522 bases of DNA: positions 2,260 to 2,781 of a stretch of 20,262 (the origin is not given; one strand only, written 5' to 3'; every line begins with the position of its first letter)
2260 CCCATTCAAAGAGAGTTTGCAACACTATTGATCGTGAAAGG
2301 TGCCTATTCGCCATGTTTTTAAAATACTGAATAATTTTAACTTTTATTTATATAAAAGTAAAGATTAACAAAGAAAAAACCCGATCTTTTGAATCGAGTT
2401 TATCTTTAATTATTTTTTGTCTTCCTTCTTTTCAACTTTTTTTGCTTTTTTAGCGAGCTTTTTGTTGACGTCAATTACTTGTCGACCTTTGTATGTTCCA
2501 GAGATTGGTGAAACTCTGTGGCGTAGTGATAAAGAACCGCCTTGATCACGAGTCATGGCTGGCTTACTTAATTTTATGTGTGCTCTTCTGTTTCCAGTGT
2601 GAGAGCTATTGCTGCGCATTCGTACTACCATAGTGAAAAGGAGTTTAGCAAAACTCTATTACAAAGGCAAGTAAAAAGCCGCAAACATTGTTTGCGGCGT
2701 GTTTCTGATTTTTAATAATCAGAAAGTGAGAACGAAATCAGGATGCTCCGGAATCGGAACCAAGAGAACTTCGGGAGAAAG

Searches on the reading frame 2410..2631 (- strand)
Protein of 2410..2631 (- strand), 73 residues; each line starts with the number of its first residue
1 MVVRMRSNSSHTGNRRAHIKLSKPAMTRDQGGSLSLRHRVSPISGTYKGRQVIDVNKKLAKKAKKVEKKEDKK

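Call 13: search_protein_families(library=pfam, proteins=[window:2410-2631:-], max_evalue=0.001)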
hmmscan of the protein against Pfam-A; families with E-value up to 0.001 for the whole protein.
window:2410-2631:- (73 aa): 1 family
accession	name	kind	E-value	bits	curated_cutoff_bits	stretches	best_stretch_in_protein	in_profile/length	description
PF01783.29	Ribosomal_L32p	-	2.7e-09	37.5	21.3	1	10-54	10-55/56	Ribosomal L32p protein family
